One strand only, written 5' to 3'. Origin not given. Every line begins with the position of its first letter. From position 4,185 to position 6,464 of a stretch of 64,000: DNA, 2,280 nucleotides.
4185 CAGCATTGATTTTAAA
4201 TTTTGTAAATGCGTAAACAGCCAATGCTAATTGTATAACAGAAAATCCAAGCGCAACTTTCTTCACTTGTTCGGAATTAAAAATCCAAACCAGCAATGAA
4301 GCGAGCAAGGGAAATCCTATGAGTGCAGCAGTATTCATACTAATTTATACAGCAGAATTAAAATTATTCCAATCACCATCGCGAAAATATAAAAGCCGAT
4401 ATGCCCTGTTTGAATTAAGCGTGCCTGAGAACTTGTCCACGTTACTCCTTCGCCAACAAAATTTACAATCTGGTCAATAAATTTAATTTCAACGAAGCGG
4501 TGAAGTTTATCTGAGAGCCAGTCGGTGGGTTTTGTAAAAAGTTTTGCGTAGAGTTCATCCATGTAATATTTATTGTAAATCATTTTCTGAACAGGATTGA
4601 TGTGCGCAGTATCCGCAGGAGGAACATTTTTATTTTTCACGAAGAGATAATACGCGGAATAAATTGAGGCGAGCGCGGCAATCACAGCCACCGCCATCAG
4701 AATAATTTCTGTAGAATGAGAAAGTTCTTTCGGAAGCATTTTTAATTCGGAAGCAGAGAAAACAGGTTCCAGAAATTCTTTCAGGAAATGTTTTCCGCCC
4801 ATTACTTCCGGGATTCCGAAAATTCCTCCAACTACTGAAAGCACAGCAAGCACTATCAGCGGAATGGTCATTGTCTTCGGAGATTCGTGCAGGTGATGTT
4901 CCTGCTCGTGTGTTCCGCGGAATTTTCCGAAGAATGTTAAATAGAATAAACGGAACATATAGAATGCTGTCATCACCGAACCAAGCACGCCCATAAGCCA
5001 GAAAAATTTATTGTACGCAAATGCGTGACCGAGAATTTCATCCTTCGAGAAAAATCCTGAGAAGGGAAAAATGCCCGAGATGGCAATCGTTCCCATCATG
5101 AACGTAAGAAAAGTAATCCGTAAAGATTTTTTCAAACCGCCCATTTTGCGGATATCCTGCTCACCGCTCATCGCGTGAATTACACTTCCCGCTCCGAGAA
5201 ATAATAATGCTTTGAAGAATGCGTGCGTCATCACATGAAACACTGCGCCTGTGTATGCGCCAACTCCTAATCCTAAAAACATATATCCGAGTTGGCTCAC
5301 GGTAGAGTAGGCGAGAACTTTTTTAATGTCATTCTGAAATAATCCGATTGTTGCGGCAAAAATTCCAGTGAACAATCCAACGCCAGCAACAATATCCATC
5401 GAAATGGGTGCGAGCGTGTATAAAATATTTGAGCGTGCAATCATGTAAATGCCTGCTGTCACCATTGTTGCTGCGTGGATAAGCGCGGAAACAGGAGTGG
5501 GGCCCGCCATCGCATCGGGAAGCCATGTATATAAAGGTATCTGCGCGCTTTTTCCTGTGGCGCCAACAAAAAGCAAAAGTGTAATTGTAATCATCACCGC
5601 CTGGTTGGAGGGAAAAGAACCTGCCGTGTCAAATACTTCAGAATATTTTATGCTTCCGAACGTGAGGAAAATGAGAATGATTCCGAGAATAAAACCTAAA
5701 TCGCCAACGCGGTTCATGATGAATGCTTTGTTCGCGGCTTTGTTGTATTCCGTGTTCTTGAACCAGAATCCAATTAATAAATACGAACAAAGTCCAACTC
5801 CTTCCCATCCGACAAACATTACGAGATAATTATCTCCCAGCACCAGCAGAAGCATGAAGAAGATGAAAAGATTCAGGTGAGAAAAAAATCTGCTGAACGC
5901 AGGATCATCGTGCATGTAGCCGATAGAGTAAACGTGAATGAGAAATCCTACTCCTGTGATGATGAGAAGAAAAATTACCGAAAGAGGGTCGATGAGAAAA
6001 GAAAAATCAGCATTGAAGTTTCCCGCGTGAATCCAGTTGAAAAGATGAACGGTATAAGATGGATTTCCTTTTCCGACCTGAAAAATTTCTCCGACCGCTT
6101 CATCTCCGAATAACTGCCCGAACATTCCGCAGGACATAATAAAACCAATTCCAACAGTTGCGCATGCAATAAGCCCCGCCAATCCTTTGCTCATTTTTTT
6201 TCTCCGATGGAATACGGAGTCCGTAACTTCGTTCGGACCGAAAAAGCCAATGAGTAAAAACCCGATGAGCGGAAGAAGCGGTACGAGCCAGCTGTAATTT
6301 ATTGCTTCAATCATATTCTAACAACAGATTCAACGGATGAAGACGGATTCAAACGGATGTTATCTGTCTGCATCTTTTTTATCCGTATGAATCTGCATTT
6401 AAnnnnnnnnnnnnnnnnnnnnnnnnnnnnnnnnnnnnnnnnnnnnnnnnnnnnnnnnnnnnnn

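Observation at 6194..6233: Dispersed palindromic repeat (family 1) inserted in frame in nuoL and present at four or more loci, including inside a MITE with 14-bp terminal inverted repeats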

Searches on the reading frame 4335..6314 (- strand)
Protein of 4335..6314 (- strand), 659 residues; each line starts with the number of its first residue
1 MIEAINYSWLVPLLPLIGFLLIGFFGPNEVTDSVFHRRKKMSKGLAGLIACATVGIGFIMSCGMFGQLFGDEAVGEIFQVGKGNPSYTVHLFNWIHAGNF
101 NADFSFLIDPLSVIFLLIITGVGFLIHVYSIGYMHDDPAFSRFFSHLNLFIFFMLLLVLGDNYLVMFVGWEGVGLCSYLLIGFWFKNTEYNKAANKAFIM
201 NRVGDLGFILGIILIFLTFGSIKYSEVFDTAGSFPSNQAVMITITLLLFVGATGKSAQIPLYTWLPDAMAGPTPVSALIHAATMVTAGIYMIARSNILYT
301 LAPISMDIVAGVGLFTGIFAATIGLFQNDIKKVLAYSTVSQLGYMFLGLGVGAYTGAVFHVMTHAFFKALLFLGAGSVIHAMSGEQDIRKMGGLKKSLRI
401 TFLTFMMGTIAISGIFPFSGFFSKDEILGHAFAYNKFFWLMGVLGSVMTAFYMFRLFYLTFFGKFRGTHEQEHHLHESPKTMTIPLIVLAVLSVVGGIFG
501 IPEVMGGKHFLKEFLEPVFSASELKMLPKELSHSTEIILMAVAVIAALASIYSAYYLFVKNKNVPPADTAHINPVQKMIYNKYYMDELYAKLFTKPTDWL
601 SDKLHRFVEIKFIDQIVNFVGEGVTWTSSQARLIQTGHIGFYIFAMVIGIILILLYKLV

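Call 12: find_encoding_contigs(protein=window:4335-6314:-, flank=10000, max_places=6)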
Protein window:4335-6314:- (659 aa): no gene with exactly this product is on record in the collection.

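Call 14: find_homologous_proteins(query=window:4335-6314:-, max_evalue=1e-50)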
Query window:4335-6314:- (659 aa): 8000 proteins with E <= 1e-50 among 8000 candidates; the best 120 are listed.
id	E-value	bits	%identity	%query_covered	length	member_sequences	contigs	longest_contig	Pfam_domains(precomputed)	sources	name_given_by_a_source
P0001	0.0e+0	1312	90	100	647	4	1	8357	PF00662.27,PF00361.26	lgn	-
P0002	0.0e+0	1204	83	98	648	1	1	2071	PF00662.27,PF00361.26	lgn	-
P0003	0.0e+0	1148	82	98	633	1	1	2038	PF01010.26,PF00662.27,PF00361.26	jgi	-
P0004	0.0e+0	1146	81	98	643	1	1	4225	PF00662.27,PF00361.26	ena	-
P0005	0.0e+0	1136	78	99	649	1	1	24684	PF00662.27,PF00361.26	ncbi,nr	ncbi:MAG: NADH-quinone oxidoreductase subunit L [Bacteroidetes bacterium]|nr:NADH-quinone oxidoreduc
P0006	0.0e+0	1135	80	99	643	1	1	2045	PF01010.26,PF00662.27,PF00361.26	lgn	-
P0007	0.0e+0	1134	79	99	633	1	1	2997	PF00662.27,PF00361.26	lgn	-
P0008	0.0e+0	1098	77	99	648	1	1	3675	PF01010.26,PF00662.27,PF00361.26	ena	-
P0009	0.0e+0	1097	77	99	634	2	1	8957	PF00662.27,PF00361.26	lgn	-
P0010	0.0e+0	1082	77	99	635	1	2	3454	PF00662.27,PF00361.26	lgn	-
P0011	0.0e+0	1081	77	99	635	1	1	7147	PF00662.27,PF00361.26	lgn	-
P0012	0.0e+0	1080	77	99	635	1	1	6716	PF00662.27,PF00361.26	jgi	jgi:NADH-quinone oxidoreductase subunit L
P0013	0.0e+0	1074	76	99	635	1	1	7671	PF01010.26,PF00662.27,PF00361.26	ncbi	ncbi:MAG: NADH-quinone oxidoreductase subunit L [Bacteroidia bacterium]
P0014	0.0e+0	1072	74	99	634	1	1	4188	PF01010.26,PF00662.27,PF00361.26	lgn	-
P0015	0.0e+0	1067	75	98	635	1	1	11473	PF00662.27,PF00361.26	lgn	-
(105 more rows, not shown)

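Call 16: find_encoding_contigs(protein=P0001, flank=10000, max_places=4)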
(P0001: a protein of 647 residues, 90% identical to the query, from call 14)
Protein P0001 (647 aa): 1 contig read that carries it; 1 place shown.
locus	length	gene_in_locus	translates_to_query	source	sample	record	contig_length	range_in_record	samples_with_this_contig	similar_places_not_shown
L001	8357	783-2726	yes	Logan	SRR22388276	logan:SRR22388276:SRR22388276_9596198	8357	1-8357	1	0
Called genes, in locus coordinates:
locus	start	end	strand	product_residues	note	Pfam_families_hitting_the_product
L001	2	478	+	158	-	?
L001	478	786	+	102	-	PF00420:Oxidored_q2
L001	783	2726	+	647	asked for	PF00662:Proton_antipo_N, PF00361:Proton_antipo_M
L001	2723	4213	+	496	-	PF00361:Proton_antipo_M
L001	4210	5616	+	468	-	PF00361:Proton_antipo_M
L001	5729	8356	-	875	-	?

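Call 17: find_encoding_contigs(protein=P0002, flank=10000, max_places=4)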
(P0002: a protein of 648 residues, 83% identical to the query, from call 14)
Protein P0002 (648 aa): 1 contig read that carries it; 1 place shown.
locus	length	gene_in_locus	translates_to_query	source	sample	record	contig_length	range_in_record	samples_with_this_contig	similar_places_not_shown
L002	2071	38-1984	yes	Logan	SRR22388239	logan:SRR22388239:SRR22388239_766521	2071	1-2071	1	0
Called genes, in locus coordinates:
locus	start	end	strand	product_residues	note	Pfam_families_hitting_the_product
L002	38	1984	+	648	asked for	PF00662:Proton_antipo_N, PF00361:Proton_antipo_M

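Call 42: find_related_loci(query=window:4335-6314:-, collection=genome_contigs, flank=10000)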
Query window:4335-6314:- (659 aa) in genome_contigs; peptide patterns used: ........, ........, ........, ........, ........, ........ (x = any residue, [..] = any of these).
600 stretches matched a pattern (row limit reached: there are more); 599 encode a relative of the query (tblastn E <= 1e-3); the best 80 are kept; 80 distinct loci.
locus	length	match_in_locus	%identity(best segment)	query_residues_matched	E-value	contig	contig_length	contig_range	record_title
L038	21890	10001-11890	66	5-658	0e+0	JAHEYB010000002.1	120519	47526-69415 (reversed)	MAG: Bacteroidetes bacterium isolate nzgw118 NODE_218_length_120520_cov_6.034892, whole genome shotgun sequence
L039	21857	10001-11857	66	17-659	0e+0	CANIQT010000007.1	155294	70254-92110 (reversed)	MAG: Bacteroidetes bacterium isolate RH-15aug16-189 genome assembly, contig: RH-15aug16-C141, whole genome shotgun seque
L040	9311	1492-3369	64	10-659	0e+0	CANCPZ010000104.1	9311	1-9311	MAG: Bacteroidetes bacterium isolate JR-MC-I-240519-234 genome assembly, contig: JR-MC-I-240519-C12156, whole genome sho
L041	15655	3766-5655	66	5-658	0e+0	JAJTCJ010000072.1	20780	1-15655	MAG: Bacteroidetes bacterium isolate C_No_T20_B_bin.80 scaffold_3385, whole genome shotgun sequence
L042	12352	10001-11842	65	17-654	0e+0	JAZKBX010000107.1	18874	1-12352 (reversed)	MAG: Bacteroidota bacterium isolate ADI_H3L2_122-bin010_1 ADIH3L2_B010_1_000000000107, whole genome shotgun sequence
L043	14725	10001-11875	65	10-656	0e+0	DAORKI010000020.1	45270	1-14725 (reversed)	MAG TPA_asm: Bacteroidia bacterium isolate AMR_MDS_5529 NODE_158_length_45270_cov_10.107973, whole genome shotgun sequen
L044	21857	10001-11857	63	17-659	0e+0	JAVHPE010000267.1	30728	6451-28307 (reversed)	MAG: Bacteroidia bacterium isolate WB02no2_35_113 NODE_731_length_30728_cov_85.194797, whole genome shotgun sequence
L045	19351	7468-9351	63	9-659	0e+0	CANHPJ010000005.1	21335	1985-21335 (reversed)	MAG: Bacteroidetes bacterium isolate RE-23may17-205 genome assembly, contig: RE-23may17-C7333, whole genome shotgun sequ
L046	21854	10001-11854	64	17-658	0e+0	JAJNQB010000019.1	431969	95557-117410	MAG: Arcticibacter sp. isolate MAG_38 k141_253712, whole genome shotgun sequence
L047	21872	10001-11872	65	6-650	0e+0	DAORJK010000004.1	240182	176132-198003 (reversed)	MAG TPA_asm: Bacteroidia bacterium isolate AMR_MDS_5553 NODE_8_length_240182_cov_48.051960, whole genome shotgun sequenc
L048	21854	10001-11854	64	17-658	0e+0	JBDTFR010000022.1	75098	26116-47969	MAG: Bacteroidia bacterium isolate cluster2_bin.231 k127_4494281, whole genome shotgun sequence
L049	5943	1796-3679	61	5-655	0e+0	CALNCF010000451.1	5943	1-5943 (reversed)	MAG TPA_asm: uncultured Sphingobacteriaceae bacterium isolate SRR1561996_bin.183_CONCOCT_v1.1_MAG genome assembly, conti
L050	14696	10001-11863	62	10-659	0e+0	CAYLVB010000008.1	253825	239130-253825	MAG TPA_asm: uncultured Flavobacteriaceae bacterium isolate binchicken_co174_12 genome assembly, contig: NODE_18_length_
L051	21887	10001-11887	62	5-658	0e+0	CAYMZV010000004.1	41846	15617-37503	MAG TPA_asm: uncultured Chryseobacterium sp. isolate binchicken_co50_371 genome assembly, contig: NODE_902_length_41846_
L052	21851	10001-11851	63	10-655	0e+0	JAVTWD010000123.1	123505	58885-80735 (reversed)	MAG: Bacteroidota bacterium isolate labscale reactor_MAG5 NODE_99_length_123505_cov_11.178015, whole genome shotgun sequ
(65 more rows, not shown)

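Call 61: list_cluster_members(proteins=[window:4335-6314:-, window:4335-6194:-, window:2845-4338:-, window:6403-6720:-, window:36751-38079:-, window:40213-40914:+])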
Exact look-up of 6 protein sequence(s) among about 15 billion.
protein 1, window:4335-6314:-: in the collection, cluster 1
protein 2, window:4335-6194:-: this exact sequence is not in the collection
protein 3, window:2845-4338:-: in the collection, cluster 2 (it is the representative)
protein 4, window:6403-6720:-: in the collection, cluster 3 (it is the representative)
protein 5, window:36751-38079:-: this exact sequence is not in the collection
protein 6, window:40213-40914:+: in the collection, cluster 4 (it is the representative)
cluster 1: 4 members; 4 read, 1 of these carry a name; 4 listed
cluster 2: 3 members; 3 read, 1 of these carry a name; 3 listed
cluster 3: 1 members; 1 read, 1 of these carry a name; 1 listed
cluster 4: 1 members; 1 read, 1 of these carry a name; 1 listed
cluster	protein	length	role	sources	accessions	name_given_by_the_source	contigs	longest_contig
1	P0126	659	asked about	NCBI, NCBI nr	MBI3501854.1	MAG: NADH-quinone oxidoreductase subunit L [Bacteroidetes bacterium] | NADH-quinone oxidoreductase subunit L [Bacteroidota bacterium]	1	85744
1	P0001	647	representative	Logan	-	-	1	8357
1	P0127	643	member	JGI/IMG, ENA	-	-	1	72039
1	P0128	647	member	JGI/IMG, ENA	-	-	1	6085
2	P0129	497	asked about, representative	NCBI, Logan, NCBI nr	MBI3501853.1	MAG: NADH-quinone oxidoreductase subunit M [Bacteroidetes bacterium] | NADH-quinone oxidoreductase subunit M [Bacteroidota bacterium]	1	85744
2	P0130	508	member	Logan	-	-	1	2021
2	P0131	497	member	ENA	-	-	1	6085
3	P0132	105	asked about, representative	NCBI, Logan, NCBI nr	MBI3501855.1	MAG: NADH-quinone oxidoreductase subunit NuoK [Bacteroidetes bacterium] | NADH-quinone oxidoreductase subunit NuoK [Bacteroidota bacterium]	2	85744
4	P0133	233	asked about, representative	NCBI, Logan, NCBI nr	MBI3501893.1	MAG: class I SAM-dependent methyltransferase [Bacteroidetes bacterium] | class I SAM-dependent methyltransferase [Bacteroidota bacterium]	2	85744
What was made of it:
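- Members of the same 90% cluster are 647, 643 and 647 aa, against 659 aa here (call 61).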

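Call 65: find_encoding_contigs(protein=P0127, flank=10000, max_places=3)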
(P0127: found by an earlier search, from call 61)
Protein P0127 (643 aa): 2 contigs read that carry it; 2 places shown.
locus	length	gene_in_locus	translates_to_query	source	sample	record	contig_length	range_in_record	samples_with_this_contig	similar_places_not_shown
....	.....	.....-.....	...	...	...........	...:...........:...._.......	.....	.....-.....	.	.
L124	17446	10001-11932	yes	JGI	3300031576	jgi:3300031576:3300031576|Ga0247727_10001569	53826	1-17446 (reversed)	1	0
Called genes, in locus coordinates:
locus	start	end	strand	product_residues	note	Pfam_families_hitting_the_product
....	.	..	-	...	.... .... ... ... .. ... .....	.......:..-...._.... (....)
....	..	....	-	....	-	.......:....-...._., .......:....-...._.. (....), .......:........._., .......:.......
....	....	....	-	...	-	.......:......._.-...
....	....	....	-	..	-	-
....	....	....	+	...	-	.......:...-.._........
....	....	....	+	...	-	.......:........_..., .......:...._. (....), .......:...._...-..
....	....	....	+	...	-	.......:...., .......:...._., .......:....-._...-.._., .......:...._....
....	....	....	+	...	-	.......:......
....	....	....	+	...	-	-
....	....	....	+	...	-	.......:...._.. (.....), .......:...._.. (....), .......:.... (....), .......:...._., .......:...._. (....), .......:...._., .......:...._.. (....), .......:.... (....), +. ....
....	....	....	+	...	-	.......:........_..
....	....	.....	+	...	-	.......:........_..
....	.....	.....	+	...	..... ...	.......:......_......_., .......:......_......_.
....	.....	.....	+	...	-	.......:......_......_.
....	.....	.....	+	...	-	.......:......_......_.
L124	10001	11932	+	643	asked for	PF00662:Proton_antipo_N, PF00361:Proton_antipo_M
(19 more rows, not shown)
